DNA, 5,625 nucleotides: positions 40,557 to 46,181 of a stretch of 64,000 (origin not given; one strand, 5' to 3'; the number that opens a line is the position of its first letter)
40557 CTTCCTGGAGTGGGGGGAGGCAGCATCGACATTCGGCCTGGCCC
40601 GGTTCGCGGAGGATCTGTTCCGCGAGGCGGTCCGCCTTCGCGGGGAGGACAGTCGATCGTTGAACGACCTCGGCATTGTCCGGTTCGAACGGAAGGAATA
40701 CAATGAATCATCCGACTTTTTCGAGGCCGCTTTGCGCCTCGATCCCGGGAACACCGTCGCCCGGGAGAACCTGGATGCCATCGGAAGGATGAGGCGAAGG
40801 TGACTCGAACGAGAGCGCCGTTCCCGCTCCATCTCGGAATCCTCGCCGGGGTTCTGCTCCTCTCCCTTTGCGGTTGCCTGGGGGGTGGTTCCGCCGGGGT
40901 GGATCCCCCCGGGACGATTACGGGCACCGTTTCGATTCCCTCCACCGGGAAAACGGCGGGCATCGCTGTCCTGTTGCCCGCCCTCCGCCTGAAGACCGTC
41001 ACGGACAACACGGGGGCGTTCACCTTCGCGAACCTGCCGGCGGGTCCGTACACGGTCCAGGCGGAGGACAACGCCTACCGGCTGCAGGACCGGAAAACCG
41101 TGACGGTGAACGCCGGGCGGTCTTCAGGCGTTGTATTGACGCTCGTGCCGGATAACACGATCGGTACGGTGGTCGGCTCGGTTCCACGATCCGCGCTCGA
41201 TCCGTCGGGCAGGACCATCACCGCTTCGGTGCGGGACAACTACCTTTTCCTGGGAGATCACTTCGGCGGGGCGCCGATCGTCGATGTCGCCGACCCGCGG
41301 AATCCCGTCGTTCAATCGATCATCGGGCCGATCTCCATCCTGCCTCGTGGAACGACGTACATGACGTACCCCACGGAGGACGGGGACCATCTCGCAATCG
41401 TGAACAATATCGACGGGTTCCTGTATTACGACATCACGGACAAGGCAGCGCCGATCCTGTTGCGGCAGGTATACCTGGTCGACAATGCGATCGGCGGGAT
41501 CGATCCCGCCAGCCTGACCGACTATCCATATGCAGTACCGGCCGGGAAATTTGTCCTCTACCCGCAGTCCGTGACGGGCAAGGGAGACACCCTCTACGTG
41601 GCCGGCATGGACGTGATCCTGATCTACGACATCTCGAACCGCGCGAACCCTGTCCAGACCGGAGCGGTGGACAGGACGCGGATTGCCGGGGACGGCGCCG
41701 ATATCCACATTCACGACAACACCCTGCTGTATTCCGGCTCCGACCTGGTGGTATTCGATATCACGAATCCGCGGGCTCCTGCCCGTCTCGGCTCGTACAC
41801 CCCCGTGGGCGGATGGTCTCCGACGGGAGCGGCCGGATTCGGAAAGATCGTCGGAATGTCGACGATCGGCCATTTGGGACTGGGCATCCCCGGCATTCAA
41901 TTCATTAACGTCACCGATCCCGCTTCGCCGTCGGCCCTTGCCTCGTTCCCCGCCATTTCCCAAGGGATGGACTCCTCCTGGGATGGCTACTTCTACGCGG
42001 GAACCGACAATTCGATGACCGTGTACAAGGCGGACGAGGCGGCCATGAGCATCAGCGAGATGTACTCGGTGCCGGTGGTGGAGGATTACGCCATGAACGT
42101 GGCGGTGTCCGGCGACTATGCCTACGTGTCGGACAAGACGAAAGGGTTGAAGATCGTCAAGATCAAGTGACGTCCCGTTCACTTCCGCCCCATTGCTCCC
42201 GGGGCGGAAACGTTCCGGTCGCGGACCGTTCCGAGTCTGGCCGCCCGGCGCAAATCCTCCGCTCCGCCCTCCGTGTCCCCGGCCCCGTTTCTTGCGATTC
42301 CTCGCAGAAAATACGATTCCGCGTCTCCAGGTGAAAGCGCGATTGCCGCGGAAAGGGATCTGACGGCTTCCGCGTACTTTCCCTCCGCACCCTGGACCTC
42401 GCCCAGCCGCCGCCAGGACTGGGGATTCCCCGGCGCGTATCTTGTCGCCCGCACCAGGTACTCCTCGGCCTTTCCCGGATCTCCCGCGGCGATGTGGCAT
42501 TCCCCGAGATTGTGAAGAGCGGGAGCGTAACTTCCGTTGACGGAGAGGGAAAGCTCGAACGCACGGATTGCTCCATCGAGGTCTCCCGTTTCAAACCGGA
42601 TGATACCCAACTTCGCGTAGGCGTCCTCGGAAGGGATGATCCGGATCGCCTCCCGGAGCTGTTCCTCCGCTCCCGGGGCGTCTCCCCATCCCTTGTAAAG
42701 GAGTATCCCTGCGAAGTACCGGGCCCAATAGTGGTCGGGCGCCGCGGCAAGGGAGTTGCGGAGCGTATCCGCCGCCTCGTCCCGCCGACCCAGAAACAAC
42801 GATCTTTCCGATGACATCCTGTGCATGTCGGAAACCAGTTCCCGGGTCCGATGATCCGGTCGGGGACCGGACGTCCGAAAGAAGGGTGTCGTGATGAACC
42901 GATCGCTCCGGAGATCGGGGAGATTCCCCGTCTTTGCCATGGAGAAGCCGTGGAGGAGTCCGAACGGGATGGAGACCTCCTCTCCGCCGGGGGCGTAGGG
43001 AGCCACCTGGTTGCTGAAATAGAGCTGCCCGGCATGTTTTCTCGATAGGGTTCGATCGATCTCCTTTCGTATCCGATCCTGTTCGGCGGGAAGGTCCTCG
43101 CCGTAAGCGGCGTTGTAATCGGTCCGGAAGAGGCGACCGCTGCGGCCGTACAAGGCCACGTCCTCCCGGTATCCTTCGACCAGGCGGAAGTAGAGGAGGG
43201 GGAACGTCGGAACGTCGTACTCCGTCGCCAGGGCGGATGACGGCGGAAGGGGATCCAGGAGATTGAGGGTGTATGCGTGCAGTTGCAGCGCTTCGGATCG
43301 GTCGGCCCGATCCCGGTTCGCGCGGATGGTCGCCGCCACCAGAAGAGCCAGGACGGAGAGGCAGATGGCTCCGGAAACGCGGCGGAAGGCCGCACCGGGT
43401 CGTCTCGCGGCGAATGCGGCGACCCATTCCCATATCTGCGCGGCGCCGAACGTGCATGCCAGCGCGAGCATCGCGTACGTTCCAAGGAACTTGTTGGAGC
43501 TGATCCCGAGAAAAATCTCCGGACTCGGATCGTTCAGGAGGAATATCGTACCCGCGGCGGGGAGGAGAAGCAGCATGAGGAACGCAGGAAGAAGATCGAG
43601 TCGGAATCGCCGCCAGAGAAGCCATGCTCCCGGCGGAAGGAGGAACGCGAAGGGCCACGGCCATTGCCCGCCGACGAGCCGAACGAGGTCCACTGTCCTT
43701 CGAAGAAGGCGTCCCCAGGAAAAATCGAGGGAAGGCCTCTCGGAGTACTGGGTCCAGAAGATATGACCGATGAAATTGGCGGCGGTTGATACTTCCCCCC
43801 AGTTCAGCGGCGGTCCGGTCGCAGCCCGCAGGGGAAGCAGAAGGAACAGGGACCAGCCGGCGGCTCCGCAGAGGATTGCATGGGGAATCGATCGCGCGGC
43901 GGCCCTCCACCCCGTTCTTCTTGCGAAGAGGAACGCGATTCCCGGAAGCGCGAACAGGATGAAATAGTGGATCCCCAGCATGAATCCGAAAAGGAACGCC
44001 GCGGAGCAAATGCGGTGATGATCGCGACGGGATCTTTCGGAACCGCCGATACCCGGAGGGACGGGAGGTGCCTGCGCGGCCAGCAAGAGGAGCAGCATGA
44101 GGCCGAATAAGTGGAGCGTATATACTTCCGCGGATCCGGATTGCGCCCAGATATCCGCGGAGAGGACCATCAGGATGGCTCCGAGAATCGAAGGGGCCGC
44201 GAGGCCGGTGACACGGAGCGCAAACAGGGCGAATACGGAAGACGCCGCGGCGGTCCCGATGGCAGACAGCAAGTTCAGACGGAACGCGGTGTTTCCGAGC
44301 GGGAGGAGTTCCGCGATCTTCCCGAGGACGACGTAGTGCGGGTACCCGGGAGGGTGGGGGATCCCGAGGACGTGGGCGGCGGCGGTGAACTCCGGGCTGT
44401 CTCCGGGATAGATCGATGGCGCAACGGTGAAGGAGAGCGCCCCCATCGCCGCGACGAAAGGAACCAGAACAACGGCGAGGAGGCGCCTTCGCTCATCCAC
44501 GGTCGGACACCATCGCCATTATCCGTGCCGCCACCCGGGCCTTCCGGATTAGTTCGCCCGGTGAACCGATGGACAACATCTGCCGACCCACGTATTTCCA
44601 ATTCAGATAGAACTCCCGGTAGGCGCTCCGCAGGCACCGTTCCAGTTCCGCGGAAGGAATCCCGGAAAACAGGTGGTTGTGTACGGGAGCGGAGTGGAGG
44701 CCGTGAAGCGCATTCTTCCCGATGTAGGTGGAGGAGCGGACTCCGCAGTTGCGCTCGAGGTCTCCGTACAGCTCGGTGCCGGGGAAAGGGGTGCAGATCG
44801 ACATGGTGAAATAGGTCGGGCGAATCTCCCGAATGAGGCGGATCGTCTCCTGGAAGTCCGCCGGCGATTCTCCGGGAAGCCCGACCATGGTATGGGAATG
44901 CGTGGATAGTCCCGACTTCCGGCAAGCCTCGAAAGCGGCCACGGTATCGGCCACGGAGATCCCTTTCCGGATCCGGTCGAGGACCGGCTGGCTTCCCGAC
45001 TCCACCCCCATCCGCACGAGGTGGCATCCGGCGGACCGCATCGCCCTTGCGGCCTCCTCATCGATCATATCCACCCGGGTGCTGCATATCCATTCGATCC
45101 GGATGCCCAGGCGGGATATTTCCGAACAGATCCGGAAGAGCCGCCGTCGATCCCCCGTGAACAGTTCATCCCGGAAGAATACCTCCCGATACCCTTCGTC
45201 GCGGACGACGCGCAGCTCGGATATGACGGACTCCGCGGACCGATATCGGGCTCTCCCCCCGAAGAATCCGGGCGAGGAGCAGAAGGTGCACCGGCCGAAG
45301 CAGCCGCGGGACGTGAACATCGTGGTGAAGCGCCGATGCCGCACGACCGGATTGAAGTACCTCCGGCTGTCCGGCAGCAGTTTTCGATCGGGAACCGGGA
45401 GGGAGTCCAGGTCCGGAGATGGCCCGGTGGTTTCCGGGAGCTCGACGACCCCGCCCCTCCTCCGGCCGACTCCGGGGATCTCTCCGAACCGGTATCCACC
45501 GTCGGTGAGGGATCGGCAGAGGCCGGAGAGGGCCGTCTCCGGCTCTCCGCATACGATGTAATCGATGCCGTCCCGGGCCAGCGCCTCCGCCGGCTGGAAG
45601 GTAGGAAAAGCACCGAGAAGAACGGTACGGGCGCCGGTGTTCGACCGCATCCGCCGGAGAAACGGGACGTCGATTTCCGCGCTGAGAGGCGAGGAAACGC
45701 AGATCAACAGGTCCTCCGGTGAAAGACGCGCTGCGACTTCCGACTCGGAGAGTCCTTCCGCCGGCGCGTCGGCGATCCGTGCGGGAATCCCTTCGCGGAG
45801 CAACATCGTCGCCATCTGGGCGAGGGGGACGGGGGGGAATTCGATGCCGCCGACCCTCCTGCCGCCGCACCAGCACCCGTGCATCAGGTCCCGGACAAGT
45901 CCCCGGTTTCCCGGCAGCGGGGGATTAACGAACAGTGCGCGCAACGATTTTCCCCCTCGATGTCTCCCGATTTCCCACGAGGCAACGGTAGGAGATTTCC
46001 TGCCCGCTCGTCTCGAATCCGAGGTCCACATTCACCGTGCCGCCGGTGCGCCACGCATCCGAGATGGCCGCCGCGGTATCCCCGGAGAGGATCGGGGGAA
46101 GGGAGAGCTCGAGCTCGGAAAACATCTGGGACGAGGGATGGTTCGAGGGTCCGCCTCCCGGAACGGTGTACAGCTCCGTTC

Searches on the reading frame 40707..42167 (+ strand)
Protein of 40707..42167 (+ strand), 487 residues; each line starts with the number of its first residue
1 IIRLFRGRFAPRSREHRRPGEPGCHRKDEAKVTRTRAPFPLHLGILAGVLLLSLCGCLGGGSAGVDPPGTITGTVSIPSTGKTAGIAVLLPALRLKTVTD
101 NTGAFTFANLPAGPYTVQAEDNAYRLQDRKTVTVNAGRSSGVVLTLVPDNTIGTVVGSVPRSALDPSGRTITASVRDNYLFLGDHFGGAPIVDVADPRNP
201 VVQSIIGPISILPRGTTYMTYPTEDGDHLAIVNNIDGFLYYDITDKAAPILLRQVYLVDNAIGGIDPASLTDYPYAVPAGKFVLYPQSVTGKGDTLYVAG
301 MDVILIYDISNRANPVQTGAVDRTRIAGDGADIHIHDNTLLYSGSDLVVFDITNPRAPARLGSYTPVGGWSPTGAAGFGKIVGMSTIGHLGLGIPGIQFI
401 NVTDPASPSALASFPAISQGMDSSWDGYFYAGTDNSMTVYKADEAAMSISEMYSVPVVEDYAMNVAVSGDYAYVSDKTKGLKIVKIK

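Call 14: search_protein_families(library=pfam, proteins=[window:40707-42167:+], max_evalue=0.01)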
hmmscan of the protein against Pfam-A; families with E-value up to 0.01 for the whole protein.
window:40707-42167:+ (487 aa): 6 families
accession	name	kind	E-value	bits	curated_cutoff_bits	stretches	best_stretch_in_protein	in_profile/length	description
PF08309.17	LVIVD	-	1.5e-16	59.9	20.2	1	461-485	3-27/42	LVIVD repeat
PF13620.12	CarboxypepD_reg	-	9.2e-12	45.6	32.3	1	70-146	1-81/82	Carboxypeptidase regulatory-like domain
PF13715.12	CarbopepD_reg_2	-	1.9e-07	31.4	32.2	1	71-146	1-76/88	CarboxypepD_reg-like domain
PF09430.16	EMC7_beta-sandw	-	0.0025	18.4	26.6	1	95-151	21-77/122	ER membrane protein complex subunit 7, beta-sandwich domain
PF17802.7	SpaA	-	0.0047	17.5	23.1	1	96-136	35-78/91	Prealbumin-like fold domain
PF17210.9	SdrD_B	-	0.0073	16.9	29.7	0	96-124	41-69/112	SdrD B-like domain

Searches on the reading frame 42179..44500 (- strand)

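Call 35: search_protein_families(library=pfam, proteins=[window:42179-44500:-], max_evalue=0.01)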
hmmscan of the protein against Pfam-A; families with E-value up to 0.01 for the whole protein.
window:42179-44500:- (773 aa): 14 families
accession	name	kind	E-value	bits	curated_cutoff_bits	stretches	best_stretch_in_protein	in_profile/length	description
PF11028.14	TMEM260-like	-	1.8e-24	86.9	24.2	1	34-195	1-173/179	Protein O-mannosyl-transferase TMEM260-like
PF07719.23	TPR_2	-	4.3e-18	64.3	27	2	659-692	1-34/34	Tetratricopeptide repeat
PF14559.12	TPR_19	-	1.4e-17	64.2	25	2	637-696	3-62/68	Tetratricopeptide repeat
PF13432.12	TPR_16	-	3.5e-14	53.4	32.7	2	699-756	3-60/65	Tetratricopeptide repeat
PF00515.34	TPR_1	-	1.1e-13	50.8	27.8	0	659-692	1-34/34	Tetratricopeptide repeat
PF13181.12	TPR_8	-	4.1e-13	48.8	25.7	0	659-691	1-33/34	Tetratricopeptide repeat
PF13428.12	TPR_14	-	1e-12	47.8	23.5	1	661-701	3-43/44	Tetratricopeptide repeat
PF13431.12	TPR_17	-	2.5e-11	43.4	24.4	0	684-713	4-33/34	Tetratricopeptide repeat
PF13424.12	TPR_12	-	5.4e-11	43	30.1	1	627-687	5-73/77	Tetratricopeptide repeat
PF13414.12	TPR_11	-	7.7e-10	38.8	26.8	1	705-736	6-37/42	TPR repeat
PF13176.12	TPR_7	-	7.9e-09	35.4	27.9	1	661-693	1-35/36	Tetratricopeptide repeat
PF13174.12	TPR_6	-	1.1e-06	29.3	26.3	0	626-649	1-24/33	Tetratricopeptide repeat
PF13371.12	TPR_9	-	1.1e-06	29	35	1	665-727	1-63/73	Tetratricopeptide repeat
PF23914.1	TPR_CcmH_CycH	-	0.00059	20.1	42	0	688-728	45-85/158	Cytochrome c-type biogenesis protein H TPR domain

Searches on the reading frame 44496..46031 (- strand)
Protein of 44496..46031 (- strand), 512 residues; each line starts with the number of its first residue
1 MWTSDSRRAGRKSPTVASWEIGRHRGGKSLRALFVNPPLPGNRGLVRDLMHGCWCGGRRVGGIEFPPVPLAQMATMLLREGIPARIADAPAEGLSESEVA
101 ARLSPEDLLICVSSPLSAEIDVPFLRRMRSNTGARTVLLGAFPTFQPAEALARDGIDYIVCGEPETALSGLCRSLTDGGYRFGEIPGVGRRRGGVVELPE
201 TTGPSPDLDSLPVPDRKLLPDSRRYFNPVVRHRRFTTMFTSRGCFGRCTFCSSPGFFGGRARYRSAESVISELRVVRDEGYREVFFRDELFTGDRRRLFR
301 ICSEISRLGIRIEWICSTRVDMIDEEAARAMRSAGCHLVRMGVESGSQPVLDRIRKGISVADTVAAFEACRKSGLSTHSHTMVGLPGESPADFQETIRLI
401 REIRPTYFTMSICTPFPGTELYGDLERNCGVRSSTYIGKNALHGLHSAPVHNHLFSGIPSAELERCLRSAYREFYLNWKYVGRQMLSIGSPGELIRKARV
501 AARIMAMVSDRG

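Call 14: search_protein_families(library=pfam, proteins=[window:44496-46031:-], max_evalue=0.01)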
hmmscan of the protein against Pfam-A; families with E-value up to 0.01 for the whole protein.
window:44496-46031:- (512 aa): 2 families
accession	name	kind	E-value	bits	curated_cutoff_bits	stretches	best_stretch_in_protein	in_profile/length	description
PF04055.27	Radical_SAM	-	3.9e-26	92.6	29.5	1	240-400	3-166/166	Radical SAM superfamily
PF02310.24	B12-binding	-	2.6e-05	24.5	32.1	1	64-170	11-119/121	B12 binding domain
